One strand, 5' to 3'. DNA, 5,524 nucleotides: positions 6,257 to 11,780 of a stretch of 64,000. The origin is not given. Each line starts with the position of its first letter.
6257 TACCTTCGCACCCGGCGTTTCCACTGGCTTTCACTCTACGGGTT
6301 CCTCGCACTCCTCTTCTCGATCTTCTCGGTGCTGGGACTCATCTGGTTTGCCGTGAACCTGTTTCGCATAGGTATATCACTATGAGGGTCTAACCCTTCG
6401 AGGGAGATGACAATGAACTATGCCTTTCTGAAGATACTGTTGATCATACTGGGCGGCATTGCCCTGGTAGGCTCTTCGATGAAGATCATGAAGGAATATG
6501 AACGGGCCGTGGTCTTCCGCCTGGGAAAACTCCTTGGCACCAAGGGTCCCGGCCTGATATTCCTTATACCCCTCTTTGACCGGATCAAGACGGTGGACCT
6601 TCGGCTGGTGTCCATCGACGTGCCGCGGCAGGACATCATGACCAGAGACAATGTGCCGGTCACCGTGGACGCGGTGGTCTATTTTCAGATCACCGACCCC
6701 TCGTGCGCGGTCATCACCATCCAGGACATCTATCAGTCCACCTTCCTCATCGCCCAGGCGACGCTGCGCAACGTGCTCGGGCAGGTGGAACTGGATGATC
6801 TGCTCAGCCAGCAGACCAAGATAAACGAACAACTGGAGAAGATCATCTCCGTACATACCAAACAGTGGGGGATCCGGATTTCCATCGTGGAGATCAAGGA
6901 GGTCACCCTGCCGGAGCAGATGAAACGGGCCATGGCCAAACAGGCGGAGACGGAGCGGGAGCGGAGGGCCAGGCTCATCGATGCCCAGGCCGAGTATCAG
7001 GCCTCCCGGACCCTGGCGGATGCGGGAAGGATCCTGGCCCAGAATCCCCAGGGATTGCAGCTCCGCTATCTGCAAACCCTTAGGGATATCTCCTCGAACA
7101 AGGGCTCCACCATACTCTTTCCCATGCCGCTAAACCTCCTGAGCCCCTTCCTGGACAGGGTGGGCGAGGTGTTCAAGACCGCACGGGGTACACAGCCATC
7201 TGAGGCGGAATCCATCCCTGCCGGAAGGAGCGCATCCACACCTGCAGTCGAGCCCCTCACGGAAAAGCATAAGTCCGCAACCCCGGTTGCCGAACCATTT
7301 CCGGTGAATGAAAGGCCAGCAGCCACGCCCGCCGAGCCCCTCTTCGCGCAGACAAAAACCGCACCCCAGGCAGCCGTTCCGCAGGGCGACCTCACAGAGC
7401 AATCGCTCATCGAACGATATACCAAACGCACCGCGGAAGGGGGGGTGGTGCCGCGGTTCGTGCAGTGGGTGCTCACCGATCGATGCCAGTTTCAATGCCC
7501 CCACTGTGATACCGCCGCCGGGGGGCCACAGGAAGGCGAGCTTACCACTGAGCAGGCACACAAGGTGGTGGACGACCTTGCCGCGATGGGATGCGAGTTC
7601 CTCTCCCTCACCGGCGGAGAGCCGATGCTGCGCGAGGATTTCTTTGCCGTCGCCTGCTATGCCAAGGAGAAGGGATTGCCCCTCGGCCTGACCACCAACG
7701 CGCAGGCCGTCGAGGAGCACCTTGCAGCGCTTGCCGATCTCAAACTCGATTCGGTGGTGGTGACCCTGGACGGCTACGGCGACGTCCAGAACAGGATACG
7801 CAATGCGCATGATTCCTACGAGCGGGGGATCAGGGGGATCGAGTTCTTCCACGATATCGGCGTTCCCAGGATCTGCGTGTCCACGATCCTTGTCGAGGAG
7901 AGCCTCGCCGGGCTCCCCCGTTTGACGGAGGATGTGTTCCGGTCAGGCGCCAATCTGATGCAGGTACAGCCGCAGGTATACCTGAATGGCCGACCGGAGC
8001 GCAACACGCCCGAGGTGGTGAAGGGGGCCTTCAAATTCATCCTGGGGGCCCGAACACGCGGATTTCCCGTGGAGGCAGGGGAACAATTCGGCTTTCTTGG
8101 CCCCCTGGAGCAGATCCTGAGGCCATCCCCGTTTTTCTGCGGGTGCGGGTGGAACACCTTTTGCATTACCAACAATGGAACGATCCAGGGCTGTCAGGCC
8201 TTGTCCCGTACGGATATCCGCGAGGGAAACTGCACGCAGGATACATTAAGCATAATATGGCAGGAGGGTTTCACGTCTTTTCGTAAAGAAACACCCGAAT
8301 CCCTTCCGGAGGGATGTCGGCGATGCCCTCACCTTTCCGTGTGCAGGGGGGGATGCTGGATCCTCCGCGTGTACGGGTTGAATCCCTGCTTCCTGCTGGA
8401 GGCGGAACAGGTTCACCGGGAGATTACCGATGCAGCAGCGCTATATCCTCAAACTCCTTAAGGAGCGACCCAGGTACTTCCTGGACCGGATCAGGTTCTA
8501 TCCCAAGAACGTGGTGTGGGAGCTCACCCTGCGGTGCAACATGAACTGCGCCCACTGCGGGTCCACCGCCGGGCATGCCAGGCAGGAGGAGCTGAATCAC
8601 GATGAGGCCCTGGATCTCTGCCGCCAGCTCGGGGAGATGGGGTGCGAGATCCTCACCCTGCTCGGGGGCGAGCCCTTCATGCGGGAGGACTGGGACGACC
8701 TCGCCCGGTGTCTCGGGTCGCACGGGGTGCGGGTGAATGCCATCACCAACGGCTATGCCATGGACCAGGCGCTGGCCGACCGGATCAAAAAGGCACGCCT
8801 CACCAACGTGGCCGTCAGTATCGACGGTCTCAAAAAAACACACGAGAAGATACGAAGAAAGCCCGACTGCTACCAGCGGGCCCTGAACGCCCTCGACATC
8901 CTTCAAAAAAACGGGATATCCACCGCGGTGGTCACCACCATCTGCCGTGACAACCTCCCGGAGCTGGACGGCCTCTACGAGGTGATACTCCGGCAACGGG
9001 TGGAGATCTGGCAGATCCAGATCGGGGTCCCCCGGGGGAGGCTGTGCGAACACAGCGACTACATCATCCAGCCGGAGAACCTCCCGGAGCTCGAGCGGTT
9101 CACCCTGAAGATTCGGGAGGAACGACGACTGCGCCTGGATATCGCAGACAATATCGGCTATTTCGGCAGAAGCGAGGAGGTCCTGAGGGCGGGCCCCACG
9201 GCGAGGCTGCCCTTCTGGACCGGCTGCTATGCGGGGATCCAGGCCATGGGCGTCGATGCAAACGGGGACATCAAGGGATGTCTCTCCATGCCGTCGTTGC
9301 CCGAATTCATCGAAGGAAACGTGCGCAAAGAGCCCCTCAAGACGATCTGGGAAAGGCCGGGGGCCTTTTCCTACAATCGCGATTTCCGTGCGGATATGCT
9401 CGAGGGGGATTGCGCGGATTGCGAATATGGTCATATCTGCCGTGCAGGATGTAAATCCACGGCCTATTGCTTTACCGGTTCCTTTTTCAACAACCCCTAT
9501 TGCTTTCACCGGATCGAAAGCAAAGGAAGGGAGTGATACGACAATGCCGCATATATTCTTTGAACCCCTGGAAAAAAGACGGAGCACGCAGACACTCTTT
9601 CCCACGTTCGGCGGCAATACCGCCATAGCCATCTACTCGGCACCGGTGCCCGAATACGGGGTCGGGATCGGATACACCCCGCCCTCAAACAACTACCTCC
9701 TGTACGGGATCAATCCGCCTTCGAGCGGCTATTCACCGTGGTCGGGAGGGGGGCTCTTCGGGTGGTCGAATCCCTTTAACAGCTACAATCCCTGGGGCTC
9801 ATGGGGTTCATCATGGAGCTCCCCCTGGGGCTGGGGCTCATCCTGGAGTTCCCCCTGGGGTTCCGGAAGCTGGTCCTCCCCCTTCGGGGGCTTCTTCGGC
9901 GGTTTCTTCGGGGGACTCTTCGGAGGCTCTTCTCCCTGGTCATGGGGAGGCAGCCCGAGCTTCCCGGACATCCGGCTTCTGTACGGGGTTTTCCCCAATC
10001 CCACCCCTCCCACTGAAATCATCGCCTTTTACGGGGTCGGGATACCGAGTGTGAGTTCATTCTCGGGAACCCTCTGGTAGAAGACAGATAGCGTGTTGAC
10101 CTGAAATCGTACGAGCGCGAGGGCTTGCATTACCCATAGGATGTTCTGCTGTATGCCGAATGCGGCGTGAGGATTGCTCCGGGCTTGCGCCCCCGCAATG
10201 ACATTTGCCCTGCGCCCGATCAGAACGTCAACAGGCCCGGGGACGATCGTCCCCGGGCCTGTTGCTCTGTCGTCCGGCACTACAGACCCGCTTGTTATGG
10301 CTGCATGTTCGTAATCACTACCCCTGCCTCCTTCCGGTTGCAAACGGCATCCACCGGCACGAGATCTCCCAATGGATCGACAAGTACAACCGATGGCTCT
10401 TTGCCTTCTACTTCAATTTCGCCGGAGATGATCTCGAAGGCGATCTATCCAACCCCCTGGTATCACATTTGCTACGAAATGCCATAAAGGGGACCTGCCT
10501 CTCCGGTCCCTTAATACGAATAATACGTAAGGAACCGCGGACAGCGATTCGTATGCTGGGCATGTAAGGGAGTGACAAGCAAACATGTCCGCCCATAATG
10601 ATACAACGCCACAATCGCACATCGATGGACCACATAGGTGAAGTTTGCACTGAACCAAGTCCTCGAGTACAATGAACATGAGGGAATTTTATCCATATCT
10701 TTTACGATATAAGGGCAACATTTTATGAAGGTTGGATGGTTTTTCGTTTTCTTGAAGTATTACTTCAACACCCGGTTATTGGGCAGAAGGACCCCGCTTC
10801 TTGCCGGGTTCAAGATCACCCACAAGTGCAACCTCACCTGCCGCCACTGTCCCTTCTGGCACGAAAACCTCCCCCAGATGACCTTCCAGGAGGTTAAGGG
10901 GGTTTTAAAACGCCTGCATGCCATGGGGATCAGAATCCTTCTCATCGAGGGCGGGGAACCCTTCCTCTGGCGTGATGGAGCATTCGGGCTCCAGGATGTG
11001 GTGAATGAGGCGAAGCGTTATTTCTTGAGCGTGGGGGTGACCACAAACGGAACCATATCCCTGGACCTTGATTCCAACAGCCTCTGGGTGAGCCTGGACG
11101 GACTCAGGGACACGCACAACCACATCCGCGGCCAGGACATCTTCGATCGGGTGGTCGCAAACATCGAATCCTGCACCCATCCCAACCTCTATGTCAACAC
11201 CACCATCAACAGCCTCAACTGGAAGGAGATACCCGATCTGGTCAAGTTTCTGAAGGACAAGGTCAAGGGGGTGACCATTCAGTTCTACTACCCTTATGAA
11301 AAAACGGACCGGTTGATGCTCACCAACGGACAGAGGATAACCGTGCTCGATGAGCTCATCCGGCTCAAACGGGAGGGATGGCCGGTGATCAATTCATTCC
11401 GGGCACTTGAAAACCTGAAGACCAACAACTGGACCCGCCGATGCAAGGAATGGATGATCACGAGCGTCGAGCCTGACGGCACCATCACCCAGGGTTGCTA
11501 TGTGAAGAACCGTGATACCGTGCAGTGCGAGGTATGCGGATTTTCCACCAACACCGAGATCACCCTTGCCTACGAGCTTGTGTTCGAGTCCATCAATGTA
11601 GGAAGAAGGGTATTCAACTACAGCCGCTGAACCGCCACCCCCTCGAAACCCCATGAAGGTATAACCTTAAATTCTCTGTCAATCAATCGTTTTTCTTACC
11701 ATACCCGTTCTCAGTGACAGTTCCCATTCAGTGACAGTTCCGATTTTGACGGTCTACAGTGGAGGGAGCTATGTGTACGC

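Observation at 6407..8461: Stomatin/SPFH domain fused to a radical SAM/SPASM enzyme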

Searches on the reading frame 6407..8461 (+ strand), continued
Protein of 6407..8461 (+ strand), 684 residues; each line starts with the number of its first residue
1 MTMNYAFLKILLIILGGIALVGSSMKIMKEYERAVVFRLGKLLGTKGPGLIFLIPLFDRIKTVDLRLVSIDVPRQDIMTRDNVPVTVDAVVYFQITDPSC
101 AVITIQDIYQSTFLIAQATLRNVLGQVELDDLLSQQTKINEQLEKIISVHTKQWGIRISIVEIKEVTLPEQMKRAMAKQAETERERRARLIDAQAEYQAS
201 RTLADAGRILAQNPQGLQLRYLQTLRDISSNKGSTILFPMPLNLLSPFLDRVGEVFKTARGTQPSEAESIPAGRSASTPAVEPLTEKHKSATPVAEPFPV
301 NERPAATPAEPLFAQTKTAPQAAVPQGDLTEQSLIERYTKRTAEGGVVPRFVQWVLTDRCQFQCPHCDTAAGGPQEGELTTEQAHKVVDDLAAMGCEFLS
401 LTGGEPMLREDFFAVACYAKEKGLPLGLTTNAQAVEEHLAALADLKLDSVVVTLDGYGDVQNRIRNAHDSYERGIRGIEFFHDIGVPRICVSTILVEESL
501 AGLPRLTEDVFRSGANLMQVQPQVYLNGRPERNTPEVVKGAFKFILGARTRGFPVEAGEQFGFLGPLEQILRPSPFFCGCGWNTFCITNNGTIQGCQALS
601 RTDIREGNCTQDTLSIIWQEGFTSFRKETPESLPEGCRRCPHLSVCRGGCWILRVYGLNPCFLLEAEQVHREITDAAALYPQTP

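Call 84: search_protein_representatives(protein=window:6407-8458:+)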
Query: 684 residues. Proteins with E-value up to 0.001 (for the whole library): 46513; up to 1e-10: 14632; up to 1e-30: 1411. The best 150 are listed.
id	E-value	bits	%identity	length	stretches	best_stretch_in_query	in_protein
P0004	0.0e+00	1234.1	84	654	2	306-684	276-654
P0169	7.0e-143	493.7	72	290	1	394-683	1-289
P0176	1.8e-109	383.2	44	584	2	24-247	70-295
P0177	3.2e-85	303.2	39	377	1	346-670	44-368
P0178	5.5e-83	295.8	50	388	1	17-299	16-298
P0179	1.5e-77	277.8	50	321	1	7-268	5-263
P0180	2.2e-75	270.7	50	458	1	9-281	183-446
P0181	6.7e-75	269.1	49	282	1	6-267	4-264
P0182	2.9e-74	266.9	48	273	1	11-258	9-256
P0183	6.5e-74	265.8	50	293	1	15-278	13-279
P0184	1.6e-73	264.5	51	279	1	8-250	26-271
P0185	2.3e-73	264.0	51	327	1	10-251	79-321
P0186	1.3e-72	261.5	59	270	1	25-231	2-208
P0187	2.4e-72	260.6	47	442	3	76-248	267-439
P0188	3.9e-72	259.9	47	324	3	25-207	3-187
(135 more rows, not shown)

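Call 86: search_protein_families(library=padloc, proteins=[window:6407-8461:+], max_evalue=0.001)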
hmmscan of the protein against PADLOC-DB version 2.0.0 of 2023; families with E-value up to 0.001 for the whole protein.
window:6407-8461:+ (684 aa): 3 families
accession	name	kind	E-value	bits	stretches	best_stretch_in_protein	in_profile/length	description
PDLC02904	pVip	-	4.3e-17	60.5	1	351-463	4-117/262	Viperins associated with kinases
PDLC02903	pVip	-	1.5e-12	45.6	1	352-459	2-105/257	Viperins not associated with kinases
PDLC02905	pVip-kinase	-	5.1e-06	24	1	332-462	166-299/474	Viperin-kinase fusion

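Call 87: find_encoding_contigs(protein=P0001, flank=1000, max_places=2)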
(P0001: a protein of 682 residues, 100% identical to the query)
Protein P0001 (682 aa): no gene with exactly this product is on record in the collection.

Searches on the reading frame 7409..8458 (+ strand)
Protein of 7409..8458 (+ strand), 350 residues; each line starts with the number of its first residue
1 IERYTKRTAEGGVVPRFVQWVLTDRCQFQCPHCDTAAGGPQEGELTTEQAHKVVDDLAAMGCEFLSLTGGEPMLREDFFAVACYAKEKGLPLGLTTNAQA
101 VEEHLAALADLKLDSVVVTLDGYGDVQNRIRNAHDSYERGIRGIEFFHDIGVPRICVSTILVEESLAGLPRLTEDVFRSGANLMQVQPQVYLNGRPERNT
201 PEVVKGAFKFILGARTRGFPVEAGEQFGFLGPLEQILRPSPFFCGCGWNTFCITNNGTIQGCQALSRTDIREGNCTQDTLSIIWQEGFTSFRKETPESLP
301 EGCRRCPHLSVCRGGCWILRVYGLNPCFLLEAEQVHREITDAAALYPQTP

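Call 59: find_homologous_proteins(query=window:7409-8458:+, max_evalue=1e-30)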
Query window:7409-8458:+ (350 aa): 7 proteins with E <= 1e-30 among 8000 candidates.
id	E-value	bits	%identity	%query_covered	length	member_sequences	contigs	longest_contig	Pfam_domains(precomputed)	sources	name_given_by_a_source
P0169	2.4e-143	496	72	83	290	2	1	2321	PF13186.12,PF04055.28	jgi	jgi:radical SAM protein with 4Fe4S-binding SPASM domain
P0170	3.3e-136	472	56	100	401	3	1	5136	PF13186.12,PF04055.28,PF13353.12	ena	-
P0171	7.4e-124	432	65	79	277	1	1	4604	PF13186.12,PF04055.28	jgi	jgi:radical SAM protein with 4Fe4S-binding SPASM domain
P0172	1.4e-118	414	63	79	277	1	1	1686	PF13186.12,PF04055.28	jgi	jgi:radical SAM protein with 4Fe4S-binding SPASM domain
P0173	3.1e-99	351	44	97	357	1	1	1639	PF13186.12,PF04055.28,PF13353.12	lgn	-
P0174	4.1e-95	337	57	69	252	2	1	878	PF13186.12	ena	-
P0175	3.7e-75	271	38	97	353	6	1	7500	PF13186.12,PF04055.28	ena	-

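Call 60: find_encoding_contigs(protein=P0170, flank=5000, max_places=1)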
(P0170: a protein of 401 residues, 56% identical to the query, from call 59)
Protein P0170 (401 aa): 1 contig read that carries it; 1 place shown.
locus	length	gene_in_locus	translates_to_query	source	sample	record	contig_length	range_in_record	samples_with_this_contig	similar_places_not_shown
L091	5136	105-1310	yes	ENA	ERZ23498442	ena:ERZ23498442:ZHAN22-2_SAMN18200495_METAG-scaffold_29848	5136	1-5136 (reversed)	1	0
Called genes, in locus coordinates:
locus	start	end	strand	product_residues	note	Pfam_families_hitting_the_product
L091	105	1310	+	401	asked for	PF13353:Fer4_12 (weak), PF04055:Radical_SAM, PF13186:SPASM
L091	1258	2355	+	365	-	PF04055:Radical_SAM, PF13353:Fer4_12 (weak), PF13186:SPASM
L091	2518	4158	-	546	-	PF03065:Glyco_hydro_57, PF09210:BE_C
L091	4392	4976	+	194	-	PF14334:DUF4390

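Call 61: find_encoding_contigs(protein=P0175, flank=6000, max_places=1)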
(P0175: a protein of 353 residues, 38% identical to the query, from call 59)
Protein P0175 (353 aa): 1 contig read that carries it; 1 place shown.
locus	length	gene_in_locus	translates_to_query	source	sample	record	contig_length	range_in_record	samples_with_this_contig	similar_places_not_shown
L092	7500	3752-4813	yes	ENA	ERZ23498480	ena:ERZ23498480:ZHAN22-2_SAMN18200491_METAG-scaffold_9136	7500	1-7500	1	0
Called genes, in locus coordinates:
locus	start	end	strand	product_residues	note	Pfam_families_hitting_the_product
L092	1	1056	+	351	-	?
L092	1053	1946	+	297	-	-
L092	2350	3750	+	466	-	PF05402:PqqD (weak), PF13353:Fer4_12 (weak), PF04055:Radical_SAM, PF13186:SPASM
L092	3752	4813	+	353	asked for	PF04055:Radical_SAM, PF13186:SPASM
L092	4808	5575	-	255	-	PF01946:Thi4, PF01494:FAD_binding_3, PF00890:FAD_binding_2 (weak), PF01266:DAO (weak), PF03486:HI0933_like (faint), PF07992:Pyr_redox_2 (weak), PF12831:FAD_oxidored, PF13450:NAD_binding_8 (weak)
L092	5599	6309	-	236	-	PF06271:RDD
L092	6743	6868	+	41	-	-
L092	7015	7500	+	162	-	?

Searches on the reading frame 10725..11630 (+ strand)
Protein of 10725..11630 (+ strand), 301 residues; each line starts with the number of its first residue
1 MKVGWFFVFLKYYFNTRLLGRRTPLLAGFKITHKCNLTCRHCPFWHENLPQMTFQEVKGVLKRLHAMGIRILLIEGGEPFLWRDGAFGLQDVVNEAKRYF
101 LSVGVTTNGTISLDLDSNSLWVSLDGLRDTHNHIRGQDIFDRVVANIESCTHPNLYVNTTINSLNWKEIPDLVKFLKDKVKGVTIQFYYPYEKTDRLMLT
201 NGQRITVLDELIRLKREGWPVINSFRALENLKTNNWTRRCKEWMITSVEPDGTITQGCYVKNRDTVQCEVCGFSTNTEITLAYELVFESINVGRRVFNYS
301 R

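Call 7: search_protein_families(library=pfam, proteins=[window:10725-11630:+], max_evalue=0.01)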
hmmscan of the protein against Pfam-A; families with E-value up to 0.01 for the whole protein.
window:10725-11630:+ (301 aa): 3 families
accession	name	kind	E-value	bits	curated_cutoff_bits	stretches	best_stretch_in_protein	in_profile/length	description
PF04055.27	Radical_SAM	-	6.5e-14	52.9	29.5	1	30-175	2-165/166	Radical SAM superfamily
PF11946.13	DUF3463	-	4.7e-07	30.2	31.3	1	184-261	2-79/134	Domain of unknown function (DUF3463)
PF13353.11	Fer4_12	-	0.0068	17.1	22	0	33-116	13-98/137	4Fe-4S single cluster domain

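Call 10: search_protein_families(library=ncbifam, proteins=[window:10725-11630:+], max_evalue=0.01)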
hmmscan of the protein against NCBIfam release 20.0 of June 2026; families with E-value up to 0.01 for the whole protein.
window:10725-11630:+ (301 aa): 50 families (the best 25 are shown)
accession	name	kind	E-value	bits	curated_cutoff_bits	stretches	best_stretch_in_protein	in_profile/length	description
TIGR03961.1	rSAM_PTO1314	hypoth_equivalog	9.7e-38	130.3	306.05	1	20-265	18-270/332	PTO1314 family radical SAM protein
TIGR04051.1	rSAM_NirJ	equivalog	3.9e-16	59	515.45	1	30-179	7-166/354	heme d1 biosynthesis radical SAM protein NirJ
TIGR02668.1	moaA_archaeal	equivalog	1.2e-15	57.3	325.25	1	30-187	15-183/303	GTP 3',8-cyclase MoaA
TIGR04054.1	rSAM_NirJ1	equivalog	4.5e-15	55.1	650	1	28-188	39-208/387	putative heme d1 biosynthesis radical SAM protein NirJ1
TIGR04053.2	TIGR04053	equivalog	9.9e-15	54.6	395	1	22-179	5-176/366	TIGR04053 family radical SAM/SPASM domain-containing protein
TIGR02666.1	moaA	equivalog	1.3e-14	53.9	284.05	1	31-188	16-190/336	GTP 3',8-cyclase MoaA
TIGR04546.1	rSAM_ahbC_deAc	equivalog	3.2e-14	52.6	650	1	29-180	43-204/390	12,18-didecarboxysiroheme deacetylase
TIGR04347.1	pseudo_SAM_Halo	equivalog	1.6e-13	50.7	525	1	29-184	42-205/390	TIGR04347 family pseudo-SAM/SPASM protein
NF001199.0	PRK00164.2-1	equivalog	1.8e-13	50.3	231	1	30-179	17-178/308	GTP 3',8-cyclase MoaA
TIGR03470.1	HpnH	equivalog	2.6e-13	49.7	225.05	1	11-261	13-274/318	adenosyl-hopene transferase HpnH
NF050035.1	rSAM_WgK_link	exception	7.9e-13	48.1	650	1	23-177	7-169/367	radical SAM/SPASM peptide maturase WgkB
TIGR04317.1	W_rSAM_matur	equivalog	2e-12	46.9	380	1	30-263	9-260/349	tungsten cofactor oxidoreductase radical SAM maturase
TIGR04340.1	rSAM_ACGX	hypoth_equivalog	4.7e-12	45.8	400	1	29-210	7-204/341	radical SAM/SPASM domain protein, ACGX system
TIGR04133.1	rSAM_w_lipo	hypoth_equivalog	2.7e-11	43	425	1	30-218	29-235/350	TIGR04133 family radical SAM/SPASM protein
NF045702.1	rSAM_GDGT_ether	equivalog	3e-11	42.7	450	1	24-209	85-288/486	tetraether lipid synthase Tes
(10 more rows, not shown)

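Call 86: search_protein_families(library=padloc, proteins=[window:10725-11630:+], max_evalue=0.001)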
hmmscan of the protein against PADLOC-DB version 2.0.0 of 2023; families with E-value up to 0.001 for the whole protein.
window:10725-11630:+ (301 aa): 2 families
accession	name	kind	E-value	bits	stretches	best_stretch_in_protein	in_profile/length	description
PDLC02904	pVip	-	1.7e-13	48.7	1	25-176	3-162/262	Viperins associated with kinases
PDLC02903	pVip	-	1.1e-11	42.6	1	29-172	4-157/257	Viperins not associated with kinases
